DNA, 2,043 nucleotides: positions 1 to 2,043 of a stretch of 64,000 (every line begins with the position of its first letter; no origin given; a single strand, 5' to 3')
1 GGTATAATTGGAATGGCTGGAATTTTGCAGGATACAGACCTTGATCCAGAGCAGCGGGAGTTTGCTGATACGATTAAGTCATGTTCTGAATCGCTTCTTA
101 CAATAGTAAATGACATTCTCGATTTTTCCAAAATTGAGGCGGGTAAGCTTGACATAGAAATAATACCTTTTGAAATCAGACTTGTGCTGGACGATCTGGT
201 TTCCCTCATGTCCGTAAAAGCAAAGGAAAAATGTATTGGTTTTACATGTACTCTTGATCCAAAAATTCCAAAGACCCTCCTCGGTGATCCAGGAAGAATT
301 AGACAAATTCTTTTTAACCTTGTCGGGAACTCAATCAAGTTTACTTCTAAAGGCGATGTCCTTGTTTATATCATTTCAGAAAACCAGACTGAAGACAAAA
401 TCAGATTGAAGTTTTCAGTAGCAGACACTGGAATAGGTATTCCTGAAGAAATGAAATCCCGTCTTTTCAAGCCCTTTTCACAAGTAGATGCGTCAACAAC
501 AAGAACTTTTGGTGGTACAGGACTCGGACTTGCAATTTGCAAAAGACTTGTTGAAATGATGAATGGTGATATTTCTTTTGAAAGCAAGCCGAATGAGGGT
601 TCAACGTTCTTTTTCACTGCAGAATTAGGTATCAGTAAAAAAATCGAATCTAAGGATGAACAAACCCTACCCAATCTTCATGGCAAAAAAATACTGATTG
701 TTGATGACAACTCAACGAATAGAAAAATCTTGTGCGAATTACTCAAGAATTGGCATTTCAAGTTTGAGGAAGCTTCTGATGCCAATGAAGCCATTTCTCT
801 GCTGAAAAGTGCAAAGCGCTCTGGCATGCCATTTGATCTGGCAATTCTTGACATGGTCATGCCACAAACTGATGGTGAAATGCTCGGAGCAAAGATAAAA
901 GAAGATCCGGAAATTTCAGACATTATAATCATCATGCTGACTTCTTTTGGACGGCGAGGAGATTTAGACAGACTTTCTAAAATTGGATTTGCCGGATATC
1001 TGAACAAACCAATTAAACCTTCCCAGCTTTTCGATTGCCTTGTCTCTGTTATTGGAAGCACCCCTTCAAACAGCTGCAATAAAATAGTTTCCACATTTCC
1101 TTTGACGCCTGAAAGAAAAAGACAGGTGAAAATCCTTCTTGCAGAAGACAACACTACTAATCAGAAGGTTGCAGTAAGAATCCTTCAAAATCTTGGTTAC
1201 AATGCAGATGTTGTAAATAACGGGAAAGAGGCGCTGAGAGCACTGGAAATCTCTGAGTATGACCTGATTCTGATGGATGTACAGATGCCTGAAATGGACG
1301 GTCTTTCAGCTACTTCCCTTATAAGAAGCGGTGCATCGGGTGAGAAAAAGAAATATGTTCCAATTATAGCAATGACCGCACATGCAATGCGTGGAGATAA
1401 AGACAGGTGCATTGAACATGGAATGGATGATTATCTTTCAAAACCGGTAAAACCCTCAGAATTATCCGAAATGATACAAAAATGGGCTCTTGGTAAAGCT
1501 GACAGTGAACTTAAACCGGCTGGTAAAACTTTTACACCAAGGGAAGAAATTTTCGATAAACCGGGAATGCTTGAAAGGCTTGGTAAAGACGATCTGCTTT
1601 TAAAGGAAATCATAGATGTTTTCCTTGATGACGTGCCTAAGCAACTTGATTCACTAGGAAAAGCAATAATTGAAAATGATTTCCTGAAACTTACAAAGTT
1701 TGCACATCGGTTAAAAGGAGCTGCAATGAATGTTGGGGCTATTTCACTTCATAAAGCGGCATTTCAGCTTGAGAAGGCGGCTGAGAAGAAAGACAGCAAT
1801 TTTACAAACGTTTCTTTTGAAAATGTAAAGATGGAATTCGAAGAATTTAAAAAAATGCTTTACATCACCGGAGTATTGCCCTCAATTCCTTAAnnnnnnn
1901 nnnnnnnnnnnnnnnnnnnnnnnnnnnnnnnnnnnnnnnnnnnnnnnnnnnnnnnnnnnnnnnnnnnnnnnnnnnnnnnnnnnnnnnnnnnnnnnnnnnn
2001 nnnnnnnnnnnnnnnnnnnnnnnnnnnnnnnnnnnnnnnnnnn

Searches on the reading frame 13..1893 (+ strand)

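Call 57: search_protein_families(library=pfam, proteins=[window:13-1893:+], max_evalue=0.0001)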
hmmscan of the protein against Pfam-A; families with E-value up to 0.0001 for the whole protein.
window:13-1893:+ (626 aa): 4 families
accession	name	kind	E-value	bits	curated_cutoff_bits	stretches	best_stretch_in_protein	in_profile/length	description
PF00072.30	Response_reg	-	6.4e-50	168.4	30.2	2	374-489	1-111/111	Response regulator receiver domain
PF02518.31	HATPase_c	-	1.1e-29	103.6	26.4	1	91-205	1-109/111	Histidine kinase-, DNA gyrase B-, and HSP90-like ATPase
PF01627.28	Hpt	-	2.2e-11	44.3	24.6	1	532-603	1-72/84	Hpt domain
PF00512.31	HisKA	-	1.3e-10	41.6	26.9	1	2-44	24-66/66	His Kinase A (phospho-acceptor) domain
